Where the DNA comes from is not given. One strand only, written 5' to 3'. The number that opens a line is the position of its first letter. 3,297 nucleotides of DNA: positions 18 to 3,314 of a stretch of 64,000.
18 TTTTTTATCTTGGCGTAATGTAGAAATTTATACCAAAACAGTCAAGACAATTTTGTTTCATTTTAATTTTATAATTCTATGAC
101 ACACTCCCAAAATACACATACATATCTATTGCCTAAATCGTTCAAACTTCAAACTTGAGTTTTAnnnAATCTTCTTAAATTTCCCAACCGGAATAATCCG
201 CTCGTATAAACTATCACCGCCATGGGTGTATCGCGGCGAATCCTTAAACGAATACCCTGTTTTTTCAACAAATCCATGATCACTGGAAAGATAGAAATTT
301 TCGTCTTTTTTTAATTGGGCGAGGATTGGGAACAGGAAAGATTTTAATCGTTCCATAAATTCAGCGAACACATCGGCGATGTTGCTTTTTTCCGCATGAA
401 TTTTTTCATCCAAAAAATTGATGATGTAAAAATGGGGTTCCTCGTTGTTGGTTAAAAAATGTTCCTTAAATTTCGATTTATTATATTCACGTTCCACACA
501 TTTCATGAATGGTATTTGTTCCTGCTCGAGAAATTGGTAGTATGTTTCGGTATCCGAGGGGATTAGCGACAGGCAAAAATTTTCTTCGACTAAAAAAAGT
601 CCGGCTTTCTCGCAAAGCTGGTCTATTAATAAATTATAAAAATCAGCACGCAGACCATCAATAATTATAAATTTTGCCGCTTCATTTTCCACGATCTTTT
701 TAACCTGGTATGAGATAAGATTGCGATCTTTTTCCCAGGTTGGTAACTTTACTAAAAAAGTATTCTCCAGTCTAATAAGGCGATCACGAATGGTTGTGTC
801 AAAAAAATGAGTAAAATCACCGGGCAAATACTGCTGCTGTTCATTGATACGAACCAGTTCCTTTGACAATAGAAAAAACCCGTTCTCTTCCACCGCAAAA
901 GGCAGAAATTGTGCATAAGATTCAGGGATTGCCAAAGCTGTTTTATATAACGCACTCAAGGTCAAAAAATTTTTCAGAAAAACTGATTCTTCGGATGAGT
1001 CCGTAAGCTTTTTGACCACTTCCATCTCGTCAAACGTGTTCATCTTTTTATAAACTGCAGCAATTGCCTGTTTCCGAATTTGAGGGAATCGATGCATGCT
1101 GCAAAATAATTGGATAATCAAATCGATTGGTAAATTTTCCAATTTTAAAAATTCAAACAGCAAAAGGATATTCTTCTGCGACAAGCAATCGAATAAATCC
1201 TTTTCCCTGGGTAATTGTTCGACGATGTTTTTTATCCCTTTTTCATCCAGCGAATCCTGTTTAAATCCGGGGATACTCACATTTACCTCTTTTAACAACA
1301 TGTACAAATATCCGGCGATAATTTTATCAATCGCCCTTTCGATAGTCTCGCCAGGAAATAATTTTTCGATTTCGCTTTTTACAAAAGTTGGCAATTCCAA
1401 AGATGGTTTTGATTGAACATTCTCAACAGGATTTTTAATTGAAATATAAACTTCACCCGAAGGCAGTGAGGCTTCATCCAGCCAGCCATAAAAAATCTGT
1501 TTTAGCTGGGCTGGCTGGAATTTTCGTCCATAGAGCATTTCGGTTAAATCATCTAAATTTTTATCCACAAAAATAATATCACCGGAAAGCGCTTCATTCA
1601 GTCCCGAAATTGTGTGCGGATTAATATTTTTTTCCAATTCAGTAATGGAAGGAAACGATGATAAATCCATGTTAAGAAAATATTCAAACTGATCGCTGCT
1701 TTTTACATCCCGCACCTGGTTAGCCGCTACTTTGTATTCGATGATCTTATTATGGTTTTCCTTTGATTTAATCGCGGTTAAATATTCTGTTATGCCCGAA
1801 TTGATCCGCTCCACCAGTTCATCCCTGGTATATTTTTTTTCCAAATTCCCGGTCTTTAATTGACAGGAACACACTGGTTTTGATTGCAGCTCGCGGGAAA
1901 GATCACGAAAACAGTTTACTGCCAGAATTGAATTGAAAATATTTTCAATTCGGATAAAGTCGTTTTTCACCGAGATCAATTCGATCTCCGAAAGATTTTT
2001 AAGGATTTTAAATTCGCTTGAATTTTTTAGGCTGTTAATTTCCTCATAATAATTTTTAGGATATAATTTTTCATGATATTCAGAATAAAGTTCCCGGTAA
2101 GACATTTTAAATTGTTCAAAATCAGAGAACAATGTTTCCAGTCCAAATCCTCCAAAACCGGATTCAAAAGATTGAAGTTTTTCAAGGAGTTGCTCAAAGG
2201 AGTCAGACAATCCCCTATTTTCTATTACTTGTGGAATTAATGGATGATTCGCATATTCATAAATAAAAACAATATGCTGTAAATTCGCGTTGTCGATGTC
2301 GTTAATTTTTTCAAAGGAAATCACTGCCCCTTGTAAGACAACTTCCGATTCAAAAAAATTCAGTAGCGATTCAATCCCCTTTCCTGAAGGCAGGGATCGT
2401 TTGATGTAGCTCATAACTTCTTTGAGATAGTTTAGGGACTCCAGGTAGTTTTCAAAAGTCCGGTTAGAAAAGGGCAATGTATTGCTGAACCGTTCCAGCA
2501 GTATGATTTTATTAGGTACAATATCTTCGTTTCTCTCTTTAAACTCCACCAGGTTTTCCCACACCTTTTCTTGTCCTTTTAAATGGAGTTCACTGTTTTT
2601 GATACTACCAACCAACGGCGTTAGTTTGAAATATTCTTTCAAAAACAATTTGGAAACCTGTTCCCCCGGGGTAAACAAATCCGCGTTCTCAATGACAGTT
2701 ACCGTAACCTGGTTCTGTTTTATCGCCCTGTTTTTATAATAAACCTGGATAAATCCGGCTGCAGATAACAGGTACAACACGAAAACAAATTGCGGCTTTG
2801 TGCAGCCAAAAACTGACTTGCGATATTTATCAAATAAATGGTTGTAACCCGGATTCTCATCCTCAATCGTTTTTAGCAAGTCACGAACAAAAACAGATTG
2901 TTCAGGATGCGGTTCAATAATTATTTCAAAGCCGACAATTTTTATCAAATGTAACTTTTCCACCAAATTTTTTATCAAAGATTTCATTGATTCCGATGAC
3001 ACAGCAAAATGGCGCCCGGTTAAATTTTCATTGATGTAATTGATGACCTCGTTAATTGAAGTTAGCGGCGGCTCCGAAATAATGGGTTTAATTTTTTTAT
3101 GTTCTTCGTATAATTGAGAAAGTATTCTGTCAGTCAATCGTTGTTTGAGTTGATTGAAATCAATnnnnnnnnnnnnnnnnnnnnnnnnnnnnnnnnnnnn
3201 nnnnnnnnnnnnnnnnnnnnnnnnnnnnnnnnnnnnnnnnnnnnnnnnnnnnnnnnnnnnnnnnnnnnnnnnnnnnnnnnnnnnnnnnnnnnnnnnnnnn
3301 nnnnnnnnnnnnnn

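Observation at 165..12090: Locus-level view: ATPase-PglZ fusion, TPR protein and SNF2 helicase in a co-oriented, TA-littered island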

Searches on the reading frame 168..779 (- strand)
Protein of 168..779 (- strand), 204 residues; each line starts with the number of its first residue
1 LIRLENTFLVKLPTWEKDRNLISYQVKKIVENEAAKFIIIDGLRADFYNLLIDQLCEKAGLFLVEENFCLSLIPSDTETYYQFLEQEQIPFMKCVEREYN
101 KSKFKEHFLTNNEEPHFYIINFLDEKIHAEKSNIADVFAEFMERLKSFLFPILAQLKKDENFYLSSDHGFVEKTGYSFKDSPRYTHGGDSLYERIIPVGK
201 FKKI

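Call 38: search_solved_structures(query=A3, max_evalue=10, show_alignments=2)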
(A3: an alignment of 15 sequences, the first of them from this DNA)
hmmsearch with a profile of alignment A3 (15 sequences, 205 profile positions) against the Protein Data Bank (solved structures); distinct sequences matched with E-value up to 10: 9.
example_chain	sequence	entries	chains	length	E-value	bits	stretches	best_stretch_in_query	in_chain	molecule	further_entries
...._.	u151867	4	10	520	9.3e-08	35.2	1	29-85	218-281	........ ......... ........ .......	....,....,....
8p6f_A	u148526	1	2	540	1e-07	35.1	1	29-85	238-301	Response regulator receiver domain-containing protein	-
7pv7_D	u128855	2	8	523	3e-07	33.6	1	9-134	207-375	Response regulator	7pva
8thp_A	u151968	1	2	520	1.9e-06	31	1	29-85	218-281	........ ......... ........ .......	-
7pvk_A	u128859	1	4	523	4.2e-06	29.8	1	9-134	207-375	Response regulator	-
9nv3_C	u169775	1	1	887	0.0027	20.7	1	29-174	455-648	PglZ domain-containing protein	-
9zn5_B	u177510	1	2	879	0.024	17.5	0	29-174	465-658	PglZ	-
9koq_A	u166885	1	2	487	0.84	12.5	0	134-170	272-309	Sulfatase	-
4upk_A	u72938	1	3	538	1.7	11.5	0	31-56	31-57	PHOSPHONATE MONOESTER HYDROLASE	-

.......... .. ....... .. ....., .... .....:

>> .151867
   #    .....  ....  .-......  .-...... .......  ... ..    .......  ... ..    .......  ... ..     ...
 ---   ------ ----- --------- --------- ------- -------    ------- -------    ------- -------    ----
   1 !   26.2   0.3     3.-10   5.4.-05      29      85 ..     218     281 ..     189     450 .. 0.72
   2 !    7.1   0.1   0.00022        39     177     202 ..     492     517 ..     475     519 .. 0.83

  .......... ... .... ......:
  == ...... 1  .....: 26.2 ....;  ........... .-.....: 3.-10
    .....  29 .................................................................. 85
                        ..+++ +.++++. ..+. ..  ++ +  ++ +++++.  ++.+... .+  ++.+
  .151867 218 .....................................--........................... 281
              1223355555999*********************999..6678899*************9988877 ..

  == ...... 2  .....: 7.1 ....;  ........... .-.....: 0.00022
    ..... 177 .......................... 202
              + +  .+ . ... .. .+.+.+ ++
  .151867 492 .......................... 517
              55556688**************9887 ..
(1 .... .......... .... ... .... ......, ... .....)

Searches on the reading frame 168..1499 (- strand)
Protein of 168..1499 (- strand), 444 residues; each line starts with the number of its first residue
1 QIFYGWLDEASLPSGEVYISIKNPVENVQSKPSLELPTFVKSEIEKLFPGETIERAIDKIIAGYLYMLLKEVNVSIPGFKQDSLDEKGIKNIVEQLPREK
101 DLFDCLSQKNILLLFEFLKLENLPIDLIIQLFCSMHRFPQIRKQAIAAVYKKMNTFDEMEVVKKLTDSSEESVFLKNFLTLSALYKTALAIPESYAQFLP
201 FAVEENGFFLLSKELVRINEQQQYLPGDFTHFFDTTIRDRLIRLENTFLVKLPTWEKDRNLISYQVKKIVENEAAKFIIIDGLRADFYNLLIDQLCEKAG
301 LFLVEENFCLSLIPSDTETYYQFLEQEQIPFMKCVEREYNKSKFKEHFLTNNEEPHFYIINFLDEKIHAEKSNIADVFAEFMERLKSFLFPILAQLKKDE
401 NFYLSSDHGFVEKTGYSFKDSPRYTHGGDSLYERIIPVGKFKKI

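Call 9: search_protein_families(library=pfam, proteins=[window:168-1364:-], max_evalue=10)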
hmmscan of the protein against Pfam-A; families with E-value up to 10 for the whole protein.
window:168-1364:- (399 aa): 4 families
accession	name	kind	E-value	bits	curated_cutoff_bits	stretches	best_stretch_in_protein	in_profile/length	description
PF08665.17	PglZ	-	0.007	16.8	25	2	231-273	4-45/179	PglZ domain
PF01475.25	FUR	-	0.049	14.2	23.1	1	100-129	42-71/121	Ferric uptake regulator family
PF12339.13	DNAJ_related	-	0.12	13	25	1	103-141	19-59/127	DNA-J related protein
PF21073.2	GDH_HM1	-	0.18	12.2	21.2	1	33-59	16-41/60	Glutamate dehydrogenase, helical motif 1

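Call 55: predict_structure(alignment_id=A4)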
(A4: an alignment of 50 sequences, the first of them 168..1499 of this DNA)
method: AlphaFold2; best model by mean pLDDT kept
length: 444 residues; sequences in the alignment: 50
mean_pLDDT: 91.7   pTM: 0.85
mean pLDDT of the five models: 91.7, 91.5, 90.9, 90.4, 90.2
residues with pLDDT >= 90: 361; 70-90: 61; 50-70: 12; < 50: 10
segments of 3 or more residues with pLDDT < 50: 22-30
pLDDT, mean of each block of 10 residues (from residue 1): 65 75 48 78 90 93 95 91 85 90 94 95 96 95 97 96 95 97 95 97 96 96 95 95 98 96 97 96 96 95 98 97 97 82 93 92 91 93 95 97 98 82 93 98 97
secondary structure, 60 per line:
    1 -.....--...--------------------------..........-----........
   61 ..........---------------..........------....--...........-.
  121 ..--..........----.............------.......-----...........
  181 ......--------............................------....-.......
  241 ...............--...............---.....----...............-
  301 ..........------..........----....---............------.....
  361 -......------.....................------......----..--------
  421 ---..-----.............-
elements in order: H2-6 H38-47 H53-70 H86-95 H102-105 H108-118 H125-134 H139-151 H158-164 H170-186 H195-222 H229-232 H234-255 H262-272 E276-280 H285-299 E301-310 H317-326 E331-334 H338-349 E356-360 H362-367 H374-394 E401-406 H431-434 E435-443

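Call 57: fold_search(model_id=the predicted structure, library=pdb)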
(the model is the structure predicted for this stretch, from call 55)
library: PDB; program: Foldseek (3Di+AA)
matches with E <= 10: 541; with E <= 0.001: 18
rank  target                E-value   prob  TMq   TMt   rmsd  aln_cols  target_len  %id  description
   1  8thp_A                2.1e-08  1.00  0.43  0.39   8.1       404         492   16  PorX phosphatase null mutant (T271V) (released 2024-04-17)
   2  9zn5_B                2.1e-08  1.00  0.53  0.30   8.4       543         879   12  Hybrid model of a dimer of BrxC-BrxB fusion complexed with PglZ from the Acinetobacter BREX system (released 2026-04-08)
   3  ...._D                2.2e-08  1.00  0.42  0.37  11.5       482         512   14  PorX primitive monoclinic crystal form (released 2024-04-17)
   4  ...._A                2.6e-08  1.00  0.41  0.36  11.4       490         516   12  PorX primitive monoclinic crystal form (released 2024-04-17)
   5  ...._C                2.7e-08  1.00  0.41  0.37  11.5       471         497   15  PorX primitive monoclinic crystal form (released 2024-04-17)
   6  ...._A                4.6e-08  1.00  0.42  0.38   8.6       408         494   14  PorX with Zn (primitive orthorhombic crystal form) (released 2024-04-17)
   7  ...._B                1.0e-07  1.00  0.44  0.39   7.6       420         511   15  PorX with BeF3 phosphate analog (released 2024-04-17)
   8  7pva_D                1.2e-07  1.00  0.39  0.36  11.8       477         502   13  1.9 Angstrom crystal structure of dimeric PorX, co-crystallized in the presence of zinc (released 2022-12-14)
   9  8thp_B                3.0e-07  1.00  0.42  0.37   8.1       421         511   15  PorX phosphatase null mutant (T271V) (released 2024-04-17)
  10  8p6f_B                3.0e-07  1.00  0.43  0.38  11.3       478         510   15  Crystal structure of PorX-Fj (released 2024-04-03)
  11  7pva_B                3.2e-07  1.00  0.40  0.36  10.7       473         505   13  1.9 Angstrom crystal structure of dimeric PorX, co-crystallized in the presence of zinc (released 2022-12-14)
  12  8p6f_A                3.7e-07  1.00  0.42  0.37   8.9       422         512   14  Crystal structure of PorX-Fj (released 2024-04-03)
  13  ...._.                4.5e-07  1.00  0.43  0.38   8.2       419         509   15  PorX primitive orthorhombic crystal form (released 2024-04-17)
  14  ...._B                4.8e-07  1.00  0.41  0.36  12.3       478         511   13  PorX primitive orthorhombic crystal form (released 2024-04-17)
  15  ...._A                5.0e-07  1.00  0.40  0.35   8.6       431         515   14  PorX with BeF3 phosphate analog (released 2024-04-17)
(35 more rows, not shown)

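Call 60: search_protein_representatives(protein=window:168-1499:-)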
Query: 444 residues. Proteins with E-value up to 0.001 (for the whole library): 72; up to 1e-10: 15; up to 1e-30: 6. The best 72 are listed.
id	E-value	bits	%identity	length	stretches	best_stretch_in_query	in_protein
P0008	1.5e-168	577.8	59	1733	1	1-444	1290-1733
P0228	2.1e-103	363.2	65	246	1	199-444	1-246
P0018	3.0e-56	207.9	30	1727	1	1-444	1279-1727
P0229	6.5e-39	150.7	70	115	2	342-428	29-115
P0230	5.7e-37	144.3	62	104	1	342-444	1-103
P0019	2.3e-33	132.5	30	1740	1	32-442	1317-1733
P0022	5.5e-18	81.8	28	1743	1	102-443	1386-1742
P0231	7.5e-18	81.3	34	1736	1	243-441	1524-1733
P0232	5.0e-13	65.4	34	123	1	331-443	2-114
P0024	3.2e-12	62.8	23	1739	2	2-441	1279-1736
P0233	1.1e-11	61.0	69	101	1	370-418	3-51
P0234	4.6e-11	59.0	26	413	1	267-438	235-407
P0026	5.1e-11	58.8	26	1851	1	228-437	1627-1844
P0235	6.4e-11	58.5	30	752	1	257-443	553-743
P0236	7.3e-11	58.3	32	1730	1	273-437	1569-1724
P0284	6.0e-04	35.5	28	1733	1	277-439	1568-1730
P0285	7.2e-04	35.3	33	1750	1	354-440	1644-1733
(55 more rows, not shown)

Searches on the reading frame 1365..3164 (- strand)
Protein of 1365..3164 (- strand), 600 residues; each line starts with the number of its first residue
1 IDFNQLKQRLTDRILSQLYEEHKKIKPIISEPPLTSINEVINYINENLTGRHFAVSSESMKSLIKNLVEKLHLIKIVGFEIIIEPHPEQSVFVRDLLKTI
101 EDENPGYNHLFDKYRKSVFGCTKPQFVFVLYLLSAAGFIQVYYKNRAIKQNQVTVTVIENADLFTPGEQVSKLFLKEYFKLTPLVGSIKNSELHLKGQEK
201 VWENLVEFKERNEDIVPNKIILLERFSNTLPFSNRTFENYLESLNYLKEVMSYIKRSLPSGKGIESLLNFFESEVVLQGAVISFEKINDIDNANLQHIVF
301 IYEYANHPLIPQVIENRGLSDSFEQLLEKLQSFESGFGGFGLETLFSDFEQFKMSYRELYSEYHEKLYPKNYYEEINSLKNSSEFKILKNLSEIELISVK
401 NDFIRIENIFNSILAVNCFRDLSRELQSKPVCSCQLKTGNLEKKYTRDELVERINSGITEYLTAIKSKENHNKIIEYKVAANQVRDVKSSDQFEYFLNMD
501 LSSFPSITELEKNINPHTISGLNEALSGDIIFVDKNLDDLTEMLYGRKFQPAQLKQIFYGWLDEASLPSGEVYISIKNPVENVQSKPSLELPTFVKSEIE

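Call 9: search_protein_families(library=pfam, proteins=[window:1365-3164:-], max_evalue=10)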
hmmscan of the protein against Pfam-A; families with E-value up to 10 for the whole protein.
window:1365-3164:- (600 aa): 1 family
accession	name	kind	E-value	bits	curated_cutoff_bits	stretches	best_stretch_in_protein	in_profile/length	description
PF10711.15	DUF2513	-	0.09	13.6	29.6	1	93-155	7-67/100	Hypothetical protein (DUF2513)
